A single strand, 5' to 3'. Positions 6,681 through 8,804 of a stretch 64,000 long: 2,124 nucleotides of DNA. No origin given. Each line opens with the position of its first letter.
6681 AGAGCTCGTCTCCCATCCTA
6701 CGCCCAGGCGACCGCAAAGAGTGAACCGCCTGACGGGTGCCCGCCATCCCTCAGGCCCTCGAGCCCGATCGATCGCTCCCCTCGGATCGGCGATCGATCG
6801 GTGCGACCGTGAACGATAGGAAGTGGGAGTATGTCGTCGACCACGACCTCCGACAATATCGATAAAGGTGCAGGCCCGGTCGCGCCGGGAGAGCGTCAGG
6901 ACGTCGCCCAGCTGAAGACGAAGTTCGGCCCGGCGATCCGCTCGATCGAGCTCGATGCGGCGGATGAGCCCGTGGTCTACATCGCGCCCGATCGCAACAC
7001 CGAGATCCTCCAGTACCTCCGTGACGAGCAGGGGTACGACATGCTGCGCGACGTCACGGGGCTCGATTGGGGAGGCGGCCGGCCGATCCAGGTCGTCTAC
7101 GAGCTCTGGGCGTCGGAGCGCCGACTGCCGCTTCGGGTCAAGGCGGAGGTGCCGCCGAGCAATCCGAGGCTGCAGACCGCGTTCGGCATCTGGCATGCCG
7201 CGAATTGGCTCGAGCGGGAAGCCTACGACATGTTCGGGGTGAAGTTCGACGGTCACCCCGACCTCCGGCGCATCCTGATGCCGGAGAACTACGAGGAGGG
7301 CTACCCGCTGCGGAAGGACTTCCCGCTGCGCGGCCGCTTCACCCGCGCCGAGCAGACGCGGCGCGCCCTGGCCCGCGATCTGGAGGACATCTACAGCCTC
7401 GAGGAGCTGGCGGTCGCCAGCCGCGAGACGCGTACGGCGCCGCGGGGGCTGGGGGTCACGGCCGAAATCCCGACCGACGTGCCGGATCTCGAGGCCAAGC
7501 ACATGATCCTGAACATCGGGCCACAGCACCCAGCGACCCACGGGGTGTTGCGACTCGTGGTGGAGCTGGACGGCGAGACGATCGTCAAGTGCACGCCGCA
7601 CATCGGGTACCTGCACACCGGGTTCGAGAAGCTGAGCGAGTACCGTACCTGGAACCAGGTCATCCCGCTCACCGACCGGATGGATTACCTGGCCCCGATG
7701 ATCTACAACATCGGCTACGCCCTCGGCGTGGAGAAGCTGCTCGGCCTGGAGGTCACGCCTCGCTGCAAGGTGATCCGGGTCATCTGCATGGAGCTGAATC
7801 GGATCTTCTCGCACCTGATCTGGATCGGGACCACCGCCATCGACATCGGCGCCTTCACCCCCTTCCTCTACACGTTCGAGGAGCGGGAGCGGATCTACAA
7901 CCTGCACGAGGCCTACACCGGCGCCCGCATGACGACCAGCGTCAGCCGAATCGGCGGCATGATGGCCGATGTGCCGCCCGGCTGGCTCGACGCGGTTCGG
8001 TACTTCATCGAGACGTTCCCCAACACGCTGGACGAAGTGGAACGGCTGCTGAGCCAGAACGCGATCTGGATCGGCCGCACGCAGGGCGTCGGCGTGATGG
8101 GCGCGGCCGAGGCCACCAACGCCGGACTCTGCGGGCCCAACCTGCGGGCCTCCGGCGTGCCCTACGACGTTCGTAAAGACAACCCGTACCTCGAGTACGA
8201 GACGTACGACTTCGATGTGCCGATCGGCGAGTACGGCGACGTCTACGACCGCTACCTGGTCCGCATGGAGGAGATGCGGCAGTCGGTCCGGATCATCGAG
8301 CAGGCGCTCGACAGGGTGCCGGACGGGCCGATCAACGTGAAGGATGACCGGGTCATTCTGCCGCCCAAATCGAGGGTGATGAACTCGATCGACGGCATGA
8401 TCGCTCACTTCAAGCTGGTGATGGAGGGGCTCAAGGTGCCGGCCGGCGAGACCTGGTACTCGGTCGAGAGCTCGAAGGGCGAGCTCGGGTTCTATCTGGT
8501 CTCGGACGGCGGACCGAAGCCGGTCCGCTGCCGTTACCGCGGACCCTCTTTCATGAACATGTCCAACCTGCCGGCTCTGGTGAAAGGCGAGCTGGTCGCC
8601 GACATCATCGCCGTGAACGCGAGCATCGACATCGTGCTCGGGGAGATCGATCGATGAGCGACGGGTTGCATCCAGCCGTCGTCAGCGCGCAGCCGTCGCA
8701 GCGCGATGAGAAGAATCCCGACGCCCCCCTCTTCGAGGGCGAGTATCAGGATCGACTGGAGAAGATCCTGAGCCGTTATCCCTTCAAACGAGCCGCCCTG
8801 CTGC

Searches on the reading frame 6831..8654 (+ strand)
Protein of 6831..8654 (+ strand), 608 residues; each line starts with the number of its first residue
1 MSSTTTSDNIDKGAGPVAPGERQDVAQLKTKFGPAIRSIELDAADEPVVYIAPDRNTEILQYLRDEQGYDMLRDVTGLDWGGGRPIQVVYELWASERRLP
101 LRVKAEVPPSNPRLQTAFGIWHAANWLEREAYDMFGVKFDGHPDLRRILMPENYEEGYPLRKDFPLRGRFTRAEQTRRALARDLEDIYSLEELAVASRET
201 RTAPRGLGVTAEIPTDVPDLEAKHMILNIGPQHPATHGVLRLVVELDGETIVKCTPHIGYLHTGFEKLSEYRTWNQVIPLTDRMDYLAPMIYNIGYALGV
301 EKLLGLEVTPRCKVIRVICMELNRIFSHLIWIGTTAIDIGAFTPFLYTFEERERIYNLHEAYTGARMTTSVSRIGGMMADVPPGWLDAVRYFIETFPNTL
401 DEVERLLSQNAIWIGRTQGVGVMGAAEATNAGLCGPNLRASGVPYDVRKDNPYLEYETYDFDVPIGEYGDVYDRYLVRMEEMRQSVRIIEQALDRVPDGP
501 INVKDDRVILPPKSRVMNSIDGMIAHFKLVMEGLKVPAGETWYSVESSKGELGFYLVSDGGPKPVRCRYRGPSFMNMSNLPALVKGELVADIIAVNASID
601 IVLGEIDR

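Call 48: find_encoding_contigs(protein=window:6831-8654:+, flank=10000, max_places=1)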
Protein window:6831-8654:+ (608 aa): no gene with exactly this product is on record in the collection.
